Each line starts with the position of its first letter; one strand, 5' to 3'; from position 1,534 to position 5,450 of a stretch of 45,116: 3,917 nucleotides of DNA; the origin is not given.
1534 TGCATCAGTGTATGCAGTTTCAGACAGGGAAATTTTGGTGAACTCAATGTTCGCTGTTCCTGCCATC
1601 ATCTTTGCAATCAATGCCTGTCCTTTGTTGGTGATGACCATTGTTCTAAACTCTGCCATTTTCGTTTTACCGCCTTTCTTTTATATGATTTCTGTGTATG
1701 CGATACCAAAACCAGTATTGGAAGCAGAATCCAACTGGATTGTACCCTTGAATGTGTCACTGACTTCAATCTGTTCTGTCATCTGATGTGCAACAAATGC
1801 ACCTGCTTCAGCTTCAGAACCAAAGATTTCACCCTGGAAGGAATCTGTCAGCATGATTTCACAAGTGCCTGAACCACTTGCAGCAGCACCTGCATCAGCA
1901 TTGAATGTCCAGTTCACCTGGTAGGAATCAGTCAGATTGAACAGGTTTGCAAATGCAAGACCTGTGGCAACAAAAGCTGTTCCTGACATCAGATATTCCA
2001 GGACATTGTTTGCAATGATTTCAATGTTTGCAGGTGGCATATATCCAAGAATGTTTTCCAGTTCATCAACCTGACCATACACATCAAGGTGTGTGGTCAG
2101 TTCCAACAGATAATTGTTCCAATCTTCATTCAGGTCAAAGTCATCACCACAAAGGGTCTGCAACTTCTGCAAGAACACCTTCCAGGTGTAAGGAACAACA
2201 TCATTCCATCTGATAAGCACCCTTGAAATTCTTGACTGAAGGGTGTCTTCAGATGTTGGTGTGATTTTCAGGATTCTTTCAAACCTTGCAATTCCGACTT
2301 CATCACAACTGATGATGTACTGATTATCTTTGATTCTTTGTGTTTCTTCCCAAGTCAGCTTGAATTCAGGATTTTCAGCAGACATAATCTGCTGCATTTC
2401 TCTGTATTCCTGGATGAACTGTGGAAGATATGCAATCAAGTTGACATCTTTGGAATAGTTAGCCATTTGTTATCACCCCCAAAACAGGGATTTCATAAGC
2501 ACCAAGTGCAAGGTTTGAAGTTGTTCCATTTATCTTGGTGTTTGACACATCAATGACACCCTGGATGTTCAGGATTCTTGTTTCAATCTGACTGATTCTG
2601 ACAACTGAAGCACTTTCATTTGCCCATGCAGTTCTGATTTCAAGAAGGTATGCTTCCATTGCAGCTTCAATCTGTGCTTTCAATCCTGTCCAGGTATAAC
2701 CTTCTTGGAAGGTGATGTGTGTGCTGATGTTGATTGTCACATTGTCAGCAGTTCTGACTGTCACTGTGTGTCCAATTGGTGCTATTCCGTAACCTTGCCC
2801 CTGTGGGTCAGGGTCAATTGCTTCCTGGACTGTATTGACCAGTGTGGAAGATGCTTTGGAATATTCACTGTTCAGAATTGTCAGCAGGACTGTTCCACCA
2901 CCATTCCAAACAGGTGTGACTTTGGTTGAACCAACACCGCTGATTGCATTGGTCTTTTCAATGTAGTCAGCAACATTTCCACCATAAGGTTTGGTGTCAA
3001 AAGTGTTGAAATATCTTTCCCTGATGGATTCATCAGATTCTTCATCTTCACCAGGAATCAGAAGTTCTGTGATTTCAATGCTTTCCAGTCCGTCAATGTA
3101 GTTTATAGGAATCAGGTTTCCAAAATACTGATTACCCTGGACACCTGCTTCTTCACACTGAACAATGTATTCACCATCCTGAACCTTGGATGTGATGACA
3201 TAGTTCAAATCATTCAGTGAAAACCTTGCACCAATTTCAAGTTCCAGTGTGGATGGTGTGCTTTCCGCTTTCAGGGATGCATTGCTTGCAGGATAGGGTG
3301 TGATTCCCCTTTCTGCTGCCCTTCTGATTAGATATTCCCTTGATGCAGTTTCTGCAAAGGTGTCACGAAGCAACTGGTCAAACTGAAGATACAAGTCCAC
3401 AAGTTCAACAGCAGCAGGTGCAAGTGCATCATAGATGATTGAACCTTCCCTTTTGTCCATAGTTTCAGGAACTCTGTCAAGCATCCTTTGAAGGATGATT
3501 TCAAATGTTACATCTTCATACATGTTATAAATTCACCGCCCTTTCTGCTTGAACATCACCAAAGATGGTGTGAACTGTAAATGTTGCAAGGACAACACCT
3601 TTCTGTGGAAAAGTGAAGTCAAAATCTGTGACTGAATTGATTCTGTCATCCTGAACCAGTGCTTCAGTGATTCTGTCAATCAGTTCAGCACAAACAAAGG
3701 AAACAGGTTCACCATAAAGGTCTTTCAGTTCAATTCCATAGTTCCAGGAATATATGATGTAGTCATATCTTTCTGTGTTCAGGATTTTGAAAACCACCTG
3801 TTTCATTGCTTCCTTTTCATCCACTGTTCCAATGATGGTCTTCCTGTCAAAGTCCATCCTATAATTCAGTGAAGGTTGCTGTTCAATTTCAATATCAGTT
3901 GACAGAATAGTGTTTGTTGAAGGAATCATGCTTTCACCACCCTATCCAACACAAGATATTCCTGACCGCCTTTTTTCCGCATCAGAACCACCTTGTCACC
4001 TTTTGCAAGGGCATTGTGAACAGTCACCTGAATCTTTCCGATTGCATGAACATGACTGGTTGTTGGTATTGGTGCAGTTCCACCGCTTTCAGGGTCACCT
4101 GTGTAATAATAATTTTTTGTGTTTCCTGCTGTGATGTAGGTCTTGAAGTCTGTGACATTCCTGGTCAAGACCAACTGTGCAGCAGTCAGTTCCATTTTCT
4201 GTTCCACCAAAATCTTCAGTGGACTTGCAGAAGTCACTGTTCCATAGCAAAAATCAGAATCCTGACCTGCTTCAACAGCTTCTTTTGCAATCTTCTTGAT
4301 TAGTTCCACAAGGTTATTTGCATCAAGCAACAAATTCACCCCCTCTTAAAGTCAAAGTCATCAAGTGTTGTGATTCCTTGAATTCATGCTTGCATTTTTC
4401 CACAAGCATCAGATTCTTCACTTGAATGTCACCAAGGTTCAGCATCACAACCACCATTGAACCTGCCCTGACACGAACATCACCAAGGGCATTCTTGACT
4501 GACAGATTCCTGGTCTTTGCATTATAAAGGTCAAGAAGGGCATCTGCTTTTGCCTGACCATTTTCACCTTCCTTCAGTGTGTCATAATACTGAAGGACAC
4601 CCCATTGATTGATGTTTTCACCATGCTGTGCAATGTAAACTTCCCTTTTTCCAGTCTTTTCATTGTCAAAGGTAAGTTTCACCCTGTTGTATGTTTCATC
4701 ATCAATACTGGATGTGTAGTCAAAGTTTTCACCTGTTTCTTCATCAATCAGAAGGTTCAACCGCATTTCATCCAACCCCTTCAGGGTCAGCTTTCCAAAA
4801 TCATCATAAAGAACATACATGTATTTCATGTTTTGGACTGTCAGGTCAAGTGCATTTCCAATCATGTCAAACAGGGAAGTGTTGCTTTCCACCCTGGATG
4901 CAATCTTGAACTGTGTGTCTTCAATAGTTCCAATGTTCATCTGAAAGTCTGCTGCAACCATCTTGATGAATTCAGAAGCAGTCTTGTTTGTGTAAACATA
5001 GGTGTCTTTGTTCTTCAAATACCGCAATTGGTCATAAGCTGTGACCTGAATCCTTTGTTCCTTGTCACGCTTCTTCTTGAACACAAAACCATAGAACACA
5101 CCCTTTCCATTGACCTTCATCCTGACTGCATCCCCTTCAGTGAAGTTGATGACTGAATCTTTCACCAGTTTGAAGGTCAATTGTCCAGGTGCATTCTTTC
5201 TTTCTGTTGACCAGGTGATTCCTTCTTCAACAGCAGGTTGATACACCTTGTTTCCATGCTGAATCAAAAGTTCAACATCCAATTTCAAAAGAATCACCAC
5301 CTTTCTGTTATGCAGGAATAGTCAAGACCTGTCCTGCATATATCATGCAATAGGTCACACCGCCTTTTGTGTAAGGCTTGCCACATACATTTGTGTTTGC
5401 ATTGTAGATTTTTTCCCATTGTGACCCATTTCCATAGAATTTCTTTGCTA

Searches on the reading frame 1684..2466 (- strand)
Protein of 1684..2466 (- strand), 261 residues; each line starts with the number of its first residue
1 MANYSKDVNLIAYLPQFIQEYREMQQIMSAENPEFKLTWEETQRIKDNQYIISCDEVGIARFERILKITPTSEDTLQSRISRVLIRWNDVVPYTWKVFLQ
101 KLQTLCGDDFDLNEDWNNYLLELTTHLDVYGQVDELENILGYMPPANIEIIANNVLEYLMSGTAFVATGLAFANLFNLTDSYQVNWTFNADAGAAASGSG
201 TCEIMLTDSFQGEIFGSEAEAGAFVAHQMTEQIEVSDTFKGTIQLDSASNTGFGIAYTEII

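Call 87: search_protein_families(library=pfam, proteins=[window:1684-2466:-], max_evalue=0.001)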
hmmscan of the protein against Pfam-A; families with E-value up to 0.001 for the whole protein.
window:1684-2466:- (261 aa): 1 family
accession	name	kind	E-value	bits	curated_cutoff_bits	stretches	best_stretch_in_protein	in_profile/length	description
PF10076.14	Phage_Mu_Gp48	-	9.6e-20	71.4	37.4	1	9-147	2-142/150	Bacteriophage Mu-like, Gp48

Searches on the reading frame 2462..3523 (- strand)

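Call 87: search_protein_families(library=pfam, proteins=[window:2462-3523:-], max_evalue=0.001)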
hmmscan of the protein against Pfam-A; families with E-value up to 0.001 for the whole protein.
window:2462-3523:- (354 aa): 1 family
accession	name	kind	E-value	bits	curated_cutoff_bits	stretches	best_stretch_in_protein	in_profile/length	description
PF04865.19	Baseplate_J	-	2.3e-55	188.1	21.1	1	62-315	2-254/255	Baseplate J-like protein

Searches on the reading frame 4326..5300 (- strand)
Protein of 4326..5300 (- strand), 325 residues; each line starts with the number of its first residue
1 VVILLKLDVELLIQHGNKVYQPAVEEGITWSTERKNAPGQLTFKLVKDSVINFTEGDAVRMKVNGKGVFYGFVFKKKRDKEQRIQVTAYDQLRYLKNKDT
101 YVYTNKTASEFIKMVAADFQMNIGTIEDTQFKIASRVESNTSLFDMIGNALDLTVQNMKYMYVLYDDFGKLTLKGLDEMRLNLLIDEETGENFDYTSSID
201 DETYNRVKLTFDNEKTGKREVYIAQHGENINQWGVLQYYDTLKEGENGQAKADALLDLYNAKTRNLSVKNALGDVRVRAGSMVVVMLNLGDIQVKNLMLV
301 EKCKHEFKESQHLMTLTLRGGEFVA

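Call 87: search_protein_families(library=pfam, proteins=[window:4326-5300:-], max_evalue=0.001)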
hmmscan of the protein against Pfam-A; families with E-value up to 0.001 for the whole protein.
window:4326-5300:- (325 aa): 1 family
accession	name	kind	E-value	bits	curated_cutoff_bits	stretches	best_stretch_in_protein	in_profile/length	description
PF24032.1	YQBQ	-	1.6e-117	392.5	27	1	28-319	1-294/294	YQBQ-like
